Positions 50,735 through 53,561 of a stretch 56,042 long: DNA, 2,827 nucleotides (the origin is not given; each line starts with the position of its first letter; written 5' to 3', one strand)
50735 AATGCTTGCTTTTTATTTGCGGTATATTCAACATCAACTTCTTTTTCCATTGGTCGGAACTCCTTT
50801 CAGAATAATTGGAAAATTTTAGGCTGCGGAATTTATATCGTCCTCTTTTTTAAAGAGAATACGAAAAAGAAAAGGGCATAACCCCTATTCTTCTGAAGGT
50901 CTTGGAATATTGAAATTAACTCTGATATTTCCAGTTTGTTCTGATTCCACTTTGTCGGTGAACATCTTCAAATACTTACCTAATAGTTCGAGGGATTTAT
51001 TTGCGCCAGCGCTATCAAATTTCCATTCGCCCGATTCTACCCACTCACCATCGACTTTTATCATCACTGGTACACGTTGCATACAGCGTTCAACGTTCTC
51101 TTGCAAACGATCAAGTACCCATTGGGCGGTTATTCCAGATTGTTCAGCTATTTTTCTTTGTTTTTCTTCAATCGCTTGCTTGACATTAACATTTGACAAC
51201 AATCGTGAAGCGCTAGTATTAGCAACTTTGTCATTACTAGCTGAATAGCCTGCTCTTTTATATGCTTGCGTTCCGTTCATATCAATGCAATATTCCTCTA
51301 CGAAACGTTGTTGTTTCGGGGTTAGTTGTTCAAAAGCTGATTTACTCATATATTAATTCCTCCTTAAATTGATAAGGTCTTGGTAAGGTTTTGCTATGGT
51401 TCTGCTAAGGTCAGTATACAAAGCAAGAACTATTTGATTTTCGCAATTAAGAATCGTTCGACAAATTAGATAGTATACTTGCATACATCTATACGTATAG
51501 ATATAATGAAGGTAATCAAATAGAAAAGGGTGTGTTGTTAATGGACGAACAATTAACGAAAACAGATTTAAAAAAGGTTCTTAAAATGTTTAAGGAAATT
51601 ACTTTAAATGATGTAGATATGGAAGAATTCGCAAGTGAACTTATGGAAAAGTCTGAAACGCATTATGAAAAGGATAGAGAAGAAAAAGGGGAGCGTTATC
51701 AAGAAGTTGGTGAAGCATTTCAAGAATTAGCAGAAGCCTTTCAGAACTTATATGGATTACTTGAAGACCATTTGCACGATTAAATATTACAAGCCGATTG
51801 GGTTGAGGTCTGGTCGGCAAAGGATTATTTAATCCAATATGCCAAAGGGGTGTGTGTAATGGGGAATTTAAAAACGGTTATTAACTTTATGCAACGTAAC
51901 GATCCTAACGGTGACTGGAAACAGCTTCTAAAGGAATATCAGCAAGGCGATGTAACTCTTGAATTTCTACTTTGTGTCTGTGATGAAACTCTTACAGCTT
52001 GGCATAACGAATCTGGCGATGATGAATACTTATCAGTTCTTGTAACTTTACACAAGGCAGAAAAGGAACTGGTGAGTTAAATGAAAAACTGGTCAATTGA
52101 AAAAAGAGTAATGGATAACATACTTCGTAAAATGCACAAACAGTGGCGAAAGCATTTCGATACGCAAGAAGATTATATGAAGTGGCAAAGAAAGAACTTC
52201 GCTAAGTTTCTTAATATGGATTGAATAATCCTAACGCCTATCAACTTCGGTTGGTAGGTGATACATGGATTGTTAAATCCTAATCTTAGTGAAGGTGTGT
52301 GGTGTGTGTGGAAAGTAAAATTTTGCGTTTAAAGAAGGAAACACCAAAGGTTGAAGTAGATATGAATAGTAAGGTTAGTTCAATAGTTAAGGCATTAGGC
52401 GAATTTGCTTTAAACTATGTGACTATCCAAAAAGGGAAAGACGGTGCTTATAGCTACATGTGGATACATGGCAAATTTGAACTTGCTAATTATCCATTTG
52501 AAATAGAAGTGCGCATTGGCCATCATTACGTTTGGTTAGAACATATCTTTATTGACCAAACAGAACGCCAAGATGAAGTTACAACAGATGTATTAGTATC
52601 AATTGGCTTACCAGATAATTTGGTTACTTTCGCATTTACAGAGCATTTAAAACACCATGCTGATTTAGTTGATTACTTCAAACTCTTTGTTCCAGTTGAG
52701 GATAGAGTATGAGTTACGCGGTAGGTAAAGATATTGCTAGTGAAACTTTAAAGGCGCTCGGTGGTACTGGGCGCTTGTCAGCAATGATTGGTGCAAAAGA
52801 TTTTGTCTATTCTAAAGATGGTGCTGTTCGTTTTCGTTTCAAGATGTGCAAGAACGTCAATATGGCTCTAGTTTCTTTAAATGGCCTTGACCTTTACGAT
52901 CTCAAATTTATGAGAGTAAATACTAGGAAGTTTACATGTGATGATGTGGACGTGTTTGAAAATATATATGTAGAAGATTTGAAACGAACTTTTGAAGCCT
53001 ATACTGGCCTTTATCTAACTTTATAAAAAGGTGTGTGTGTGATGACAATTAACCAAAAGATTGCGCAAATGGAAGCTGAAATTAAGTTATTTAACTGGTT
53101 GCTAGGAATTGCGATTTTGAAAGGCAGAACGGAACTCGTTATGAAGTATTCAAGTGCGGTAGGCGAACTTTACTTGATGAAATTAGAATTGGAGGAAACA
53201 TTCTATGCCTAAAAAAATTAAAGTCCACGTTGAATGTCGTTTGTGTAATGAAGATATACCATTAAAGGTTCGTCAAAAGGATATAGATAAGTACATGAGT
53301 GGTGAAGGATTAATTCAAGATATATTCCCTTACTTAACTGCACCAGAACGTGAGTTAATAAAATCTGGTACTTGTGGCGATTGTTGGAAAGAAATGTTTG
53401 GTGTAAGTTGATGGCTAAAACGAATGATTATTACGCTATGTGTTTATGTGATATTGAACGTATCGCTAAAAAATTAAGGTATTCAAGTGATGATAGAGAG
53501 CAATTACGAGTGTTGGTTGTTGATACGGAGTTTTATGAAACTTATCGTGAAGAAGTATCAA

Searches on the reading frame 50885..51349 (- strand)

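Call 36: search_protein_families(library=phrogs, proteins=[window:50885-51349:-], max_evalue=0.01)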
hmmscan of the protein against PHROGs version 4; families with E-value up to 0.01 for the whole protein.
window:50885-51349:- (154 aa): 6 families
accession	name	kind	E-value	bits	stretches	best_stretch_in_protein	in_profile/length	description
phrog_51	-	head and packaging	3.4e-42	146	1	3-142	83-226/261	terminase small subunit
phrog_17390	-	unknown function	4.9e-13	49.7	1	8-70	2-61/69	-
phrog_2606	-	head and packaging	7.8e-12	46.2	1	7-80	87-158/310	terminase small subunit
phrog_1595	-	head and packaging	1e-06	30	1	7-80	2-77/164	terminase small subunit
phrog_641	-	head and packaging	1.3e-05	26.7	1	9-71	3-62/162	terminase small subunit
phrog_5334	-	head and packaging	0.0071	17.5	1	12-76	20-82/162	terminase small subunit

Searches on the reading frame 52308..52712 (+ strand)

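Call 37: search_protein_families(library=phrogs, proteins=[window:52308-52712:+], max_evalue=0.01)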
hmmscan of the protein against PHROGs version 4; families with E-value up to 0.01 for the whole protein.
window:52308-52712:+ (134 aa): 0 families

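Call 54: search_protein_families(library=pfam, proteins=[window:52308-52712:+], max_evalue=0.01)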
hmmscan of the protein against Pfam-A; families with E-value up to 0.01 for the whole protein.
window:52308-52712:+ (134 aa): 2 families
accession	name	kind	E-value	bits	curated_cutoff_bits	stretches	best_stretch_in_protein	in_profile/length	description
PF21273.3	SNX17-27-31_F1_FERM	-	0.0011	19.2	26.7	0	110-128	30-48/90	Sortin nexin 17/27/31, FERM domain, F1 lobe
PF12239.13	DUF3605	-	0.0046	17.6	23.6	1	21-125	36-135/154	Protein of unknown function (DUF3605)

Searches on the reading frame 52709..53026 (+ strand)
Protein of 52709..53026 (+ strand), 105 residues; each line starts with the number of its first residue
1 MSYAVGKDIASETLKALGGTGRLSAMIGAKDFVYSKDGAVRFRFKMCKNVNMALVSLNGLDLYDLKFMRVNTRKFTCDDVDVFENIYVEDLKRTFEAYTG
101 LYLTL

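Call 37: search_protein_families(library=phrogs, proteins=[window:52709-53026:+], max_evalue=0.01)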
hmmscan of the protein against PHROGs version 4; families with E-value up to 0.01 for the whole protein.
window:52709-53026:+ (105 aa): 1 family
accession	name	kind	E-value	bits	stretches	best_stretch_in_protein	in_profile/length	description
phrog_9437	-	unknown function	2.5e-20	73.9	1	9-105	3-98/98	-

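Call 48: search_dna_similar(query=window:52709-53026:+, collection=phages, mode=protein, max_rows=15, max_evalue=0.001)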
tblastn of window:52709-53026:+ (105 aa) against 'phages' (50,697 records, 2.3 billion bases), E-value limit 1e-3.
Records with a match: 27; places in all: 27; records where one place covers at least 80% of the query: 27.
Best place of each record, by identity: <60% 27.
By first word of the organism name: Vibrio 15; Sinorhizobium 4; Rhodobacter 2; Ralstonia 2; Pseudomonas 2; uncultured 1; Tunturiibacter 1.
By host as written in the record: Vibrio parahaemolyticus 5; - 4; Sinorhizobium meliloti 4; Vibrio sp. 3; Rhodobacter capsulatus YW1 2; Pseudomonas aeruginosa PAO1 2; Vibrio parahaemolyticus VP.10806 2; Vibrio parahaemolyticus TA01 1; and 4 more.
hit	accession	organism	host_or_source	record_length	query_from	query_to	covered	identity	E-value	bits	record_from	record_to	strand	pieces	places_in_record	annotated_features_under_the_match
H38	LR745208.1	uncultured phage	metagenomic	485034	9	105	92%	37.4%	5e-8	54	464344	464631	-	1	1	record has no annotation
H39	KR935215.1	Rhodobacter phage RcSpartan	Rhodobacter capsulatus YW1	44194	9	105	92%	37.1%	4e-6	49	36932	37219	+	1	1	hypothetical protein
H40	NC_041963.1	Rhodobacter phage RcSpartan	Rhodobacter capsulatus YW1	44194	9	105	92%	37.1%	4e-6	49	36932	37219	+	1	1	hypothetical protein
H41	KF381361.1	Sinorhizobium phage phiM12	Sinorhizobium meliloti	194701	9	105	92%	36.1%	2e-9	59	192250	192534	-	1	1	hypothetical protein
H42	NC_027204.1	Sinorhizobium phage phiM12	Sinorhizobium meliloti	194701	9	105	92%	36.1%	2e-9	59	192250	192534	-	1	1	hypothetical protein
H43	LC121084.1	Ralstonia phage RSP15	-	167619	10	105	91%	34.6%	1e-7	54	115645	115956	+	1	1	hypothetical protein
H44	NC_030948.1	Ralstonia phage RSP15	-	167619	10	105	91%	34.6%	1e-7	54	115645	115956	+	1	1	hypothetical protein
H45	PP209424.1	Vibrio phage EniLVp02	Vibrio parahaemolyticus TA01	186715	15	105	87%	36.4%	5e-8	54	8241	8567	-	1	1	hypothetical protein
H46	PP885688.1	Tunturiibacter phage Tunturi_5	Tunturiibacter psychrotolerans X4BP1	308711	9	105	92%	33.7%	1e-4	45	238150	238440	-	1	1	cytidyltransferase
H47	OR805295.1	Pseudomonas phage Paride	Pseudomonas aeruginosa PAO1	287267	9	101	89%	34.7%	4e-6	49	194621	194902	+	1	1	hypothetical protein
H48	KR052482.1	Sinorhizobium phage phiN3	Sinorhizobium meliloti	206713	9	102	90%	34.0%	4e-9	57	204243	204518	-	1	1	putative YahA protein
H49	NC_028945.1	Sinorhizobium phage phiN3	Sinorhizobium meliloti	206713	9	102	90%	34.0%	4e-9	57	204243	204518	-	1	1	putative YahA protein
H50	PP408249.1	Pseudomonas phage vB_Pa-PAC2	Pseudomonas aeruginosa PAO1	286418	9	101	89%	33.7%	2e-5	47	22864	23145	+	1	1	hypothetical protein (x3)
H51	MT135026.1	Vibrio phage V09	Vibrio parahaemolyticus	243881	19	105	83%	32.7%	1e-4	44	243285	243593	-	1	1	hypothetical protein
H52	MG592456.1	Vibrio phage 1.081.O._10N.286.52.C2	Shewanella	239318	22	105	80%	33.0%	4e-5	46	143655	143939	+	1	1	hypothetical protein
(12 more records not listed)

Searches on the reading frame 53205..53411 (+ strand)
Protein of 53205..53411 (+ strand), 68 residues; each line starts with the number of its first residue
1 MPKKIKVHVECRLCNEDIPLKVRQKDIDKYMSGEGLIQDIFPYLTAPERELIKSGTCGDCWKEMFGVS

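Call 37: search_protein_families(library=phrogs, proteins=[window:53205-53411:+], max_evalue=0.01)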
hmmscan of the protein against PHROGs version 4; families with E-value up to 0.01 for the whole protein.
window:53205-53411:+ (68 aa): 1 family
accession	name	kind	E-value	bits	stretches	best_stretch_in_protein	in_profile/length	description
phrog_20898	-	unknown function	5.3e-09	37.2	1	20-66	48-93/99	-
